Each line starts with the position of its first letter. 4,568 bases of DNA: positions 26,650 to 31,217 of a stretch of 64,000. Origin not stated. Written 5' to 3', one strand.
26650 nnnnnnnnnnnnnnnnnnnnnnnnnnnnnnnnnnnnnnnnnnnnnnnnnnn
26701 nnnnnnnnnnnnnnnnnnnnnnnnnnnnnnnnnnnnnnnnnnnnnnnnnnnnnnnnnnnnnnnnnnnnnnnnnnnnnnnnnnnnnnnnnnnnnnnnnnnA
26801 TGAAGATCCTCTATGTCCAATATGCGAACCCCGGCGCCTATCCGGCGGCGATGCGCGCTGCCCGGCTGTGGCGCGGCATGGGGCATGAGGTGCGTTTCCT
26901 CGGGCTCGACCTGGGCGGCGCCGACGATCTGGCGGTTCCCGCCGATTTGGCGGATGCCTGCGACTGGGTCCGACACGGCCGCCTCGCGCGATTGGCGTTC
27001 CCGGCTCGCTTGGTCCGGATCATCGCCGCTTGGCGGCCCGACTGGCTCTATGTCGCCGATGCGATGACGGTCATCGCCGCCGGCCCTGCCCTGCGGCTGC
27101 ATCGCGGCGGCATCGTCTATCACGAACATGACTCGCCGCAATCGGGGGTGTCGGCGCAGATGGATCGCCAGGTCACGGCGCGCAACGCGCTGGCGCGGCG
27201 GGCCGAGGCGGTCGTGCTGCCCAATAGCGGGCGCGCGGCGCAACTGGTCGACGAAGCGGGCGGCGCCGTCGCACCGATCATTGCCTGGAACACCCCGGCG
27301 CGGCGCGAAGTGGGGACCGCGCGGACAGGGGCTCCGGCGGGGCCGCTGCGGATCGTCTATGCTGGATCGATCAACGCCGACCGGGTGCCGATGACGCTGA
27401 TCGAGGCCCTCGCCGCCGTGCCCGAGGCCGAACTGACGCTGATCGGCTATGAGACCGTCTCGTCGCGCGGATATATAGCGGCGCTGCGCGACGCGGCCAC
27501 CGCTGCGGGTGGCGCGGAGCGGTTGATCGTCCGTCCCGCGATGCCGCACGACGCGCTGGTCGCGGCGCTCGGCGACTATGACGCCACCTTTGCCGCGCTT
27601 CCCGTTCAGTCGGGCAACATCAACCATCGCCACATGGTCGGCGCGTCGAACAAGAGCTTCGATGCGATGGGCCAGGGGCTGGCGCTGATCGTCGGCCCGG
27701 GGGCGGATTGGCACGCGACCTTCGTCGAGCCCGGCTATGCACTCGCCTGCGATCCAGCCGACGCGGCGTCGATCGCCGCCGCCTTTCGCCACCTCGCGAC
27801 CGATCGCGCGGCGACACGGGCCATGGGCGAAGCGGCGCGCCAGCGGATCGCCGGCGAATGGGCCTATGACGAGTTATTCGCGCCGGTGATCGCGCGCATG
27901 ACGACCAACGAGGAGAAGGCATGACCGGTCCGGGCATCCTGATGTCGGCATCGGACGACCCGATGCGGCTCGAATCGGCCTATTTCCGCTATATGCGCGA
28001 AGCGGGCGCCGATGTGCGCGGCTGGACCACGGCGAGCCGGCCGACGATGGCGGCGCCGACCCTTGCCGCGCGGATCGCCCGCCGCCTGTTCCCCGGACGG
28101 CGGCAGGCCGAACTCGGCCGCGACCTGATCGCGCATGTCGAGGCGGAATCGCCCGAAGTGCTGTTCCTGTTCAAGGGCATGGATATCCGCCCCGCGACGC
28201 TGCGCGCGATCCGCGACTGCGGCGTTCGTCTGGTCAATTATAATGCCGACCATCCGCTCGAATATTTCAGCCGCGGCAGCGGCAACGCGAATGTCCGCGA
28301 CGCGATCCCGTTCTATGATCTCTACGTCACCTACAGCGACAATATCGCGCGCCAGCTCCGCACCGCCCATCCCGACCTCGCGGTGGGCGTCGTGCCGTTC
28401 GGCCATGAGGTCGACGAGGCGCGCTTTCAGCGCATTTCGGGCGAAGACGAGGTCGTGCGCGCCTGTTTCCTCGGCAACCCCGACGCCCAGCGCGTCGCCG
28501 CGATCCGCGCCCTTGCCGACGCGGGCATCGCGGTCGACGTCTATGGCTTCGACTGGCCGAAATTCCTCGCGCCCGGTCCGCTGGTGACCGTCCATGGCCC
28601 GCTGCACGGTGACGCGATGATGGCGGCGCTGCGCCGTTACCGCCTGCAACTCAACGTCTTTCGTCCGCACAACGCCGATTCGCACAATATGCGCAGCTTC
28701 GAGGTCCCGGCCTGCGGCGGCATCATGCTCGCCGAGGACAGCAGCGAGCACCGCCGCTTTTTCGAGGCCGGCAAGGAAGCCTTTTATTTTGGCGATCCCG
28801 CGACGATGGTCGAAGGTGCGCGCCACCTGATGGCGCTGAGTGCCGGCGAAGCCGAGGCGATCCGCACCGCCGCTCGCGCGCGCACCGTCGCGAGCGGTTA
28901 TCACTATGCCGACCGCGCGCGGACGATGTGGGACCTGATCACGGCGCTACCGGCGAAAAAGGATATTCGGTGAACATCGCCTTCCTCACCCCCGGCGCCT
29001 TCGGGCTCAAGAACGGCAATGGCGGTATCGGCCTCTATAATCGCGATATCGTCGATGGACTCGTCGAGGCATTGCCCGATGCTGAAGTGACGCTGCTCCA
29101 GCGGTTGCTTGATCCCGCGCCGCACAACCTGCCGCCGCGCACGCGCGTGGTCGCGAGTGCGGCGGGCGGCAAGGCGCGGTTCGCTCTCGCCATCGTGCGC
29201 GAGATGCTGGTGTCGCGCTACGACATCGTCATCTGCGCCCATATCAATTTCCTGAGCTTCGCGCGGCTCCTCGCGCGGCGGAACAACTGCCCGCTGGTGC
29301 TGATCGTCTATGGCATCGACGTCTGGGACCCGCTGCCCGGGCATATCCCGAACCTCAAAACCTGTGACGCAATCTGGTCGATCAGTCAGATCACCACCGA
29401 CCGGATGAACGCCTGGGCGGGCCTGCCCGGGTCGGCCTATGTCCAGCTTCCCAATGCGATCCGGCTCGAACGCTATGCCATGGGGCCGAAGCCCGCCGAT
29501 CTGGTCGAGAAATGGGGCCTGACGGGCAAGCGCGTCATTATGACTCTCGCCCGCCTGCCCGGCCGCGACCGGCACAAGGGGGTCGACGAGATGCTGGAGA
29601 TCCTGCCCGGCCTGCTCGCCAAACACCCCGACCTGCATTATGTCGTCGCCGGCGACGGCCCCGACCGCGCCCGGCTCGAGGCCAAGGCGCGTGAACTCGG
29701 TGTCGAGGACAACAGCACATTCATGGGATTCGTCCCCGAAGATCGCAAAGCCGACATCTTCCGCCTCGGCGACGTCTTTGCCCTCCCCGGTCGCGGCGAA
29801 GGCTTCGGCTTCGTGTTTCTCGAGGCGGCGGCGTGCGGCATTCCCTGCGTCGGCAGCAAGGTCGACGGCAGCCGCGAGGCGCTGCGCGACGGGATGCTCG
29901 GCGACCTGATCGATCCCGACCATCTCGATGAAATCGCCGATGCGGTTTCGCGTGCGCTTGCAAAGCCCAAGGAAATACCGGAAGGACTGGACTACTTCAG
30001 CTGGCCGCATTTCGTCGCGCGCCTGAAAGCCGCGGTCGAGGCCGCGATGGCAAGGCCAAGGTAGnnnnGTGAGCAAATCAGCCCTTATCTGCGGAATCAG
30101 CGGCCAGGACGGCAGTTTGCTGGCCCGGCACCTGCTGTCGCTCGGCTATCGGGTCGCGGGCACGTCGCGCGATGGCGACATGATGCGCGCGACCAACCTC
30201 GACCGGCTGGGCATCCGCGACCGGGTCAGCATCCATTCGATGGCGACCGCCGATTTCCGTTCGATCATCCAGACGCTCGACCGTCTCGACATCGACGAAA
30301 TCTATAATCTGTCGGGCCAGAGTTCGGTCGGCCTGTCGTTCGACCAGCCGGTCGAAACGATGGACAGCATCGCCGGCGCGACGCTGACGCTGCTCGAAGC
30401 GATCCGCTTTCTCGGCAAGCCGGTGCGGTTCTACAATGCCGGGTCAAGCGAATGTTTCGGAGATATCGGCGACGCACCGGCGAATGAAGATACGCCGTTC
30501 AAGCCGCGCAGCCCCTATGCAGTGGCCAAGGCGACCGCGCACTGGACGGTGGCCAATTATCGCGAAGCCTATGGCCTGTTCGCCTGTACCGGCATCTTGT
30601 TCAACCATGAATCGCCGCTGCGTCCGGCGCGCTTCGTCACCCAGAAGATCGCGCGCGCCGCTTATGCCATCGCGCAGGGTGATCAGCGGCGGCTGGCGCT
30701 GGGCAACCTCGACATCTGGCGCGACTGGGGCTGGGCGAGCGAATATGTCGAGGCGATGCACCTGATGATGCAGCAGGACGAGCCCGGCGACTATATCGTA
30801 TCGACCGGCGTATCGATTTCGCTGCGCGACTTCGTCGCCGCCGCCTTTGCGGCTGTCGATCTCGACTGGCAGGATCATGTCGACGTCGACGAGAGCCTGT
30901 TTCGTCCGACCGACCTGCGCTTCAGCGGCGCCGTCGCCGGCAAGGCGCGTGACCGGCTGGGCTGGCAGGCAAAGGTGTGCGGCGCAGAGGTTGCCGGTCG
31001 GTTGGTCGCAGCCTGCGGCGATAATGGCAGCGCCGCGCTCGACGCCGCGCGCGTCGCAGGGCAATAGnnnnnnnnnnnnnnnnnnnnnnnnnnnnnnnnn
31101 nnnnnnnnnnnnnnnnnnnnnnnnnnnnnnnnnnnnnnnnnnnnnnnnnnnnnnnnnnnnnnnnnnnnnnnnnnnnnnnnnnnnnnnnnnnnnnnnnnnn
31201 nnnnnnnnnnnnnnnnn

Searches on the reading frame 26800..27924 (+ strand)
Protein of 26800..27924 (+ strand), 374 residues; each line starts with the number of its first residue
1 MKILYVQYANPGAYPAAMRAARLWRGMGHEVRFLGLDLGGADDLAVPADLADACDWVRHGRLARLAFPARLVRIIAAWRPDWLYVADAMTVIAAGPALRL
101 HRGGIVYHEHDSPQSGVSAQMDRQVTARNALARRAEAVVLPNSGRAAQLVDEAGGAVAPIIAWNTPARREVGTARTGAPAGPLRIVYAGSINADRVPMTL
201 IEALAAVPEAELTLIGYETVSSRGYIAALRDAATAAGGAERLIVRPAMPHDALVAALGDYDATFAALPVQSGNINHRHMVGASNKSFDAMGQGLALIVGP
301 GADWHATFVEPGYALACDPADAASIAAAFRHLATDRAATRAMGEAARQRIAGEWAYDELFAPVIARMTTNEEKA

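Call 25: search_protein_families(library=pfam, proteins=[window:26800-27924:+], max_evalue=0.0001)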
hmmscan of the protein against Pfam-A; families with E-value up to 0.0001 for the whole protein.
window:26800-27924:+ (374 aa): 3 families
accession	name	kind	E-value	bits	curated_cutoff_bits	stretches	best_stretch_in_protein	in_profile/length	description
PF13439.12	Glyco_transf_4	-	2e-09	38.1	28.5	1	19-151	10-150/170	Glycosyltransferase Family 4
PF13579.12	Glyco_trans_4_4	-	8e-09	36.5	29.7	1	15-154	5-146/158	Glycosyl transferase 4-like domain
PF13524.12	Glyco_trans_1_2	-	3e-06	27.7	25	1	200-358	5-137/144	Glycosyl transferase-like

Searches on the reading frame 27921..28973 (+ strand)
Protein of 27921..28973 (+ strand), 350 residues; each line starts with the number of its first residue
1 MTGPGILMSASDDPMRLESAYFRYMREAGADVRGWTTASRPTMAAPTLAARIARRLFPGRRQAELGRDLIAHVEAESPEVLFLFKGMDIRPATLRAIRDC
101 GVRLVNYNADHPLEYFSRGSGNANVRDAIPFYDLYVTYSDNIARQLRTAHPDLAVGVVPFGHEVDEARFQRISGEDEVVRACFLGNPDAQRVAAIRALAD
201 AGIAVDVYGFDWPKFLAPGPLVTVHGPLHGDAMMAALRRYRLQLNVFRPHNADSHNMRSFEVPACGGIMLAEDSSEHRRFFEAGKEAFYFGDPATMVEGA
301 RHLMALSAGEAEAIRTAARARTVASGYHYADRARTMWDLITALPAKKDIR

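Call 89: search_protein_families(library=pfam, proteins=[window:27921-28973:+], max_evalue=0.0001)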
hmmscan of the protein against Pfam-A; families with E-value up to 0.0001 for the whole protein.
window:27921-28973:+ (350 aa): 1 family
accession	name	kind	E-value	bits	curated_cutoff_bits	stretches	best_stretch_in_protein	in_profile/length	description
PF13524.12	Glyco_trans_1_2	-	2.3e-26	92.9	25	1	193-336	4-142/144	Glycosyl transferase-like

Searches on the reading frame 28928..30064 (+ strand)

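Call 25: search_protein_families(library=pfam, proteins=[window:28928-30064:+], max_evalue=0.0001)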
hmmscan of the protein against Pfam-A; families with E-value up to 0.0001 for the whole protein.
window:28928-30064:+ (378 aa): 4 families
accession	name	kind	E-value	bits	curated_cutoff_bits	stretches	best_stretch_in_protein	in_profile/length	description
PF00534.26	Glycos_transf_1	-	1.5e-32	112.9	26.4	1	199-348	13-160/172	Glycosyl transferases group 1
PF13692.12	Glyco_trans_1_4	-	6e-31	108.1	27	1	202-345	2-141/142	Glycosyl transferases group 1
PF20706.3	GT4-conflict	-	6.2e-07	29.2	26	1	200-327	196-332/385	Family 4 Glycosyltransferase in conflict systems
PF13439.12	Glyco_transf_4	-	2.4e-06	28.1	28.5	1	32-182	2-170/170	Glycosyltransferase Family 4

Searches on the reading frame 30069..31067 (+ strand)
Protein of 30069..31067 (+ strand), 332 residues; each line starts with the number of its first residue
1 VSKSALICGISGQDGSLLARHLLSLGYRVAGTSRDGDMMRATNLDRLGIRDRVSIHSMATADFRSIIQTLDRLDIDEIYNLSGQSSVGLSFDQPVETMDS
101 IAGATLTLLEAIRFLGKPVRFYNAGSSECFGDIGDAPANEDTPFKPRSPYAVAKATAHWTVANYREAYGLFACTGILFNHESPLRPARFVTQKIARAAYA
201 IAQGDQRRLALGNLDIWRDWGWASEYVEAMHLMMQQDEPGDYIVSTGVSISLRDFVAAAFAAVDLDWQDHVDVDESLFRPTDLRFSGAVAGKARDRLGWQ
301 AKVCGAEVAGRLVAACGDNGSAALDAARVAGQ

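Call 25: search_protein_families(library=pfam, proteins=[window:30069-31067:+], max_evalue=0.0001)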
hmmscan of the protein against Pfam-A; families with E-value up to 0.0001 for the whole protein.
window:30069-31067:+ (332 aa): 2 families
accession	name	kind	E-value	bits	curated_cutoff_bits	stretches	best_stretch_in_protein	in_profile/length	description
PF16363.11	GDP_Man_Dehyd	-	1.5e-101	340.6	27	1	6-304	1-324/332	GDP-mannose 4,6 dehydratase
PF01370.27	Epimerase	-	3e-54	184.4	20.9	1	5-242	1-237/240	NAD dependent epimerase/dehydratase family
